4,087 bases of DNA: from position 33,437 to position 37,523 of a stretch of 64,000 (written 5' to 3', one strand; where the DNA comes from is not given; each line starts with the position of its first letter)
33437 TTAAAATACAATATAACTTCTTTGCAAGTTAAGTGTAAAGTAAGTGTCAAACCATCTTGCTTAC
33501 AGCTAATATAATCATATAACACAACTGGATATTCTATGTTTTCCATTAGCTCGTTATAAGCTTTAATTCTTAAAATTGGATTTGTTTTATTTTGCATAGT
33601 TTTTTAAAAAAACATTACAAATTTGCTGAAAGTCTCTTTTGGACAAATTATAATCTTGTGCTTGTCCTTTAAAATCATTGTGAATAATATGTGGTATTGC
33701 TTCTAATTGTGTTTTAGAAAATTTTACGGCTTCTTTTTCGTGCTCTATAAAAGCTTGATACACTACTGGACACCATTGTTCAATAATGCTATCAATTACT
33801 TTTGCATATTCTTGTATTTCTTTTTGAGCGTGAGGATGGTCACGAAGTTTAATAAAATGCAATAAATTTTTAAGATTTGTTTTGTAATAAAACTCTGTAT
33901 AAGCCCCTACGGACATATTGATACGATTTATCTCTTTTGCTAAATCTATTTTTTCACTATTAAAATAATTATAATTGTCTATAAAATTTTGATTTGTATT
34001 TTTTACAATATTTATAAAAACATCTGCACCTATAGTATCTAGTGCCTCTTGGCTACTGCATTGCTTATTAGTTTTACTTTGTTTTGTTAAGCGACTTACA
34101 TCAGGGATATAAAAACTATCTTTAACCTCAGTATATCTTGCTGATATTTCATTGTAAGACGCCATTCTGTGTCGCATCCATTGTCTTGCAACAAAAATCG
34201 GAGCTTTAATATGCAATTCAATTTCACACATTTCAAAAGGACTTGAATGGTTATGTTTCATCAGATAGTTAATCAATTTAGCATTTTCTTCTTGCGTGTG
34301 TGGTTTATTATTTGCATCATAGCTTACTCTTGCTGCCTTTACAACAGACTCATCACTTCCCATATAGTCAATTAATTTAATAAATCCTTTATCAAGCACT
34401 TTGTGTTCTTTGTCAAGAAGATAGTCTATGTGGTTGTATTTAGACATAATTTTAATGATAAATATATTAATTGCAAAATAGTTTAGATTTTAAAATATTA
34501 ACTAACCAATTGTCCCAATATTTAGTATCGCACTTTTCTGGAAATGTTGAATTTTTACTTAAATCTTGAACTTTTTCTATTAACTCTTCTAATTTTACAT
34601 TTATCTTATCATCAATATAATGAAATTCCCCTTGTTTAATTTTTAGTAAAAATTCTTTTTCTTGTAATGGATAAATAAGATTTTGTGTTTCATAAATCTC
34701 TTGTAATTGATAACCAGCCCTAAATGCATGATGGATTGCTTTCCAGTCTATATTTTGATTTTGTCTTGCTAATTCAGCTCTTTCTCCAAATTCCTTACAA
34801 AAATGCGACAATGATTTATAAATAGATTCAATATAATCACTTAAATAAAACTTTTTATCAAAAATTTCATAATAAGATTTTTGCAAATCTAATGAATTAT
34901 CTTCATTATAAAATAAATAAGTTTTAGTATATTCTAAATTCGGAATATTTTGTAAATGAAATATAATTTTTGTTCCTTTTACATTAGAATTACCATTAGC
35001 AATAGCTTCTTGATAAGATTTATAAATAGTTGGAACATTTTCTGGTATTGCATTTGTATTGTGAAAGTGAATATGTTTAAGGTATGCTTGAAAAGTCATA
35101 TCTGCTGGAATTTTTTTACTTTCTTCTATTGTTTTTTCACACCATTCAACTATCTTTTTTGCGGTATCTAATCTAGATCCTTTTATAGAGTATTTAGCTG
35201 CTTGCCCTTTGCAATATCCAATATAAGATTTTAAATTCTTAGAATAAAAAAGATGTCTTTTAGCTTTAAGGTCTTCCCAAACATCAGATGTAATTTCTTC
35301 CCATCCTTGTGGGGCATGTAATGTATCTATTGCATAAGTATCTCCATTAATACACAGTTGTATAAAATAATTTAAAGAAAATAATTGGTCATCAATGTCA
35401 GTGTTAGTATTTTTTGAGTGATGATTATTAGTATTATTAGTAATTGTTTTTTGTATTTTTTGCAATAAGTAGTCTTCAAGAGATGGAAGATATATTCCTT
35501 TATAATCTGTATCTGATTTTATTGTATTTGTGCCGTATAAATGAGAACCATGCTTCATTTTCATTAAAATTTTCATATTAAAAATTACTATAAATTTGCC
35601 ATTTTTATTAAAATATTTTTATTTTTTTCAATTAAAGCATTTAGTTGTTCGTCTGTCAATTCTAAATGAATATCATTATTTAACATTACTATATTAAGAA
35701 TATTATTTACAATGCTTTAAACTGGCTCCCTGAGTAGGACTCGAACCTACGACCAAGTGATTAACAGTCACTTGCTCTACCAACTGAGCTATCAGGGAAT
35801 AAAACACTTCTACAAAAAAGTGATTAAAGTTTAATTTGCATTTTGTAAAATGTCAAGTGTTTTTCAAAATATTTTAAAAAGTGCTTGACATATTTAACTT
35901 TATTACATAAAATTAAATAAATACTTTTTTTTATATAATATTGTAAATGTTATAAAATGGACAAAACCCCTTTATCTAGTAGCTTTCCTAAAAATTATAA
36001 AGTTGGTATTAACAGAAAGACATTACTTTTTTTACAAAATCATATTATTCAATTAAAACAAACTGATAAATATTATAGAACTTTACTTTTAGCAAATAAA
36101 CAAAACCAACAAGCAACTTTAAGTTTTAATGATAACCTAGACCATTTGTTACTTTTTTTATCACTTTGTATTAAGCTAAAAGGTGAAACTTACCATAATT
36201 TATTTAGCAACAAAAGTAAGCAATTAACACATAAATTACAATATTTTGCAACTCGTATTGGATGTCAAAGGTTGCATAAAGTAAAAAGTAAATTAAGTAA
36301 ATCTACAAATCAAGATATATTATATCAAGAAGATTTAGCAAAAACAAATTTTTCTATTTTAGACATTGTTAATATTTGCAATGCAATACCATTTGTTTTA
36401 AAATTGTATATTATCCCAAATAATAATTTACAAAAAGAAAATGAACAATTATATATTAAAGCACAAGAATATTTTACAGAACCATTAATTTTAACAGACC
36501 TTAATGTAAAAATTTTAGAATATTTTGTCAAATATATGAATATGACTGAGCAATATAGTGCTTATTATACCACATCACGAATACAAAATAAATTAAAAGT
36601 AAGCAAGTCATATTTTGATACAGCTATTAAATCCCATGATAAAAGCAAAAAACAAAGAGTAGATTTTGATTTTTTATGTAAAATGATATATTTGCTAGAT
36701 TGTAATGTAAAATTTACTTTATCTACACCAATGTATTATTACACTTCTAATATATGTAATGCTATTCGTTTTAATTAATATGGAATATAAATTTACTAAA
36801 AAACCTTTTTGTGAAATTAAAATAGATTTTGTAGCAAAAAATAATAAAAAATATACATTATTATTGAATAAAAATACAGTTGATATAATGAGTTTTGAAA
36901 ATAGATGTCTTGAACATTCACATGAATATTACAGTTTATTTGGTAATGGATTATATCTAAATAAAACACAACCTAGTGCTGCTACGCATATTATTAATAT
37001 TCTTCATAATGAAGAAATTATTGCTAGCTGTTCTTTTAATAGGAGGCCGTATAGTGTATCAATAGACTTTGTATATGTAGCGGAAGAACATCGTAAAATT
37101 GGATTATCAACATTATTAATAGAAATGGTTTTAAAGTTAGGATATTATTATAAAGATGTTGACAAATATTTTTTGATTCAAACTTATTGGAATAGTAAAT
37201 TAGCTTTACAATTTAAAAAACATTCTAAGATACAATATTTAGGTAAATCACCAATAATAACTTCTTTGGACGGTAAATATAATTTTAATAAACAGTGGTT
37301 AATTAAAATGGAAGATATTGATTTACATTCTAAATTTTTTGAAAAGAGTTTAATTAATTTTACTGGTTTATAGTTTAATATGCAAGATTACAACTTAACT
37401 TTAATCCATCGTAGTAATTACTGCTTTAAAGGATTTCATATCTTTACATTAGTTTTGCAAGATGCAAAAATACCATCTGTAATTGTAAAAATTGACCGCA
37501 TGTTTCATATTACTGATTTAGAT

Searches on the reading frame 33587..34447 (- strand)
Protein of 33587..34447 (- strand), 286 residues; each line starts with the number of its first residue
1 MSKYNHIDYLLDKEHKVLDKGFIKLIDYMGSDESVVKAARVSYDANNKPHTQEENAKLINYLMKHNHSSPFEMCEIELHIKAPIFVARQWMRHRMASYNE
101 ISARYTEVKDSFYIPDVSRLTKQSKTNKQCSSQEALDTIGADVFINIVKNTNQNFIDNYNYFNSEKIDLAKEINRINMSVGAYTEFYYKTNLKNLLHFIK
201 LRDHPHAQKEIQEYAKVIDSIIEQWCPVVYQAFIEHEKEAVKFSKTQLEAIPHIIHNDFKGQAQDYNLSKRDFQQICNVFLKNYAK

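Call 20: search_protein_families(library=pfam, proteins=[window:33587-34447:-], max_evalue=0.001)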
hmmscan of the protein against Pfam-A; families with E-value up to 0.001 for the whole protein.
window:33587-34447:- (286 aa): 1 family
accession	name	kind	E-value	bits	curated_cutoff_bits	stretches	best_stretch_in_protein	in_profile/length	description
PF02511.20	Thy1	-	1.4e-51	175.5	24.8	1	24-228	1-191/191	Thymidylate synthase complementing protein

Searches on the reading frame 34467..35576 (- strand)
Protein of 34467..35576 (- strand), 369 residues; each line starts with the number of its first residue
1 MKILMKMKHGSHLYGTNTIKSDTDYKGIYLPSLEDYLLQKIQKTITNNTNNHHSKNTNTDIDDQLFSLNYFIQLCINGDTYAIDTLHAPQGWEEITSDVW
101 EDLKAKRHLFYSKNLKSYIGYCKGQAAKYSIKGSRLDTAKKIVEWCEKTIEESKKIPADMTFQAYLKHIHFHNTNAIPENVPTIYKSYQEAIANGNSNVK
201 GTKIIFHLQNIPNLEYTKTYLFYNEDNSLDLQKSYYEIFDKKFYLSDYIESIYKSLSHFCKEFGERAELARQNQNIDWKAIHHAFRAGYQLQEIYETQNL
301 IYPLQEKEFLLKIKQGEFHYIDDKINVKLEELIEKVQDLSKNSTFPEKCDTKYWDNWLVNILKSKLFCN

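Call 20: search_protein_families(library=pfam, proteins=[window:34467-35576:-], max_evalue=0.001)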
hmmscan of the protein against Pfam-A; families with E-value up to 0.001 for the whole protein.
window:34467-35576:- (369 aa): 1 family
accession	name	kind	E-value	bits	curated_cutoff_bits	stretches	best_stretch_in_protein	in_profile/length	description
PF10127.15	RlaP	-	1.2e-11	45.3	23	1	2-134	19-144/249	RNA repair pathway DNA polymerase beta family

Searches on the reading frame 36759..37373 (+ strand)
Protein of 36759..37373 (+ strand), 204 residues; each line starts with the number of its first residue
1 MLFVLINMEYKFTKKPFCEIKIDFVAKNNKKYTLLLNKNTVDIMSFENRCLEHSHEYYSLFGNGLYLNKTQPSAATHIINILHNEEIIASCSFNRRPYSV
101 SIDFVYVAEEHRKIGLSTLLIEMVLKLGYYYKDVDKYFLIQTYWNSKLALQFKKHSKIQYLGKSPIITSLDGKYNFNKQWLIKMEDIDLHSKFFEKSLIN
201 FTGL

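Call 20: search_protein_families(library=pfam, proteins=[window:36759-37373:+], max_evalue=0.001)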
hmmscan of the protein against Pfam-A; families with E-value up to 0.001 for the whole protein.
window:36759-37373:+ (204 aa): 1 family
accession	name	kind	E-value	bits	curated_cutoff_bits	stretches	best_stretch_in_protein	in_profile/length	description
PF00583.31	Acetyltransf_1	-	1.6e-05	25.6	20.7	1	70-127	29-87/116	Acetyltransferase (GNAT) family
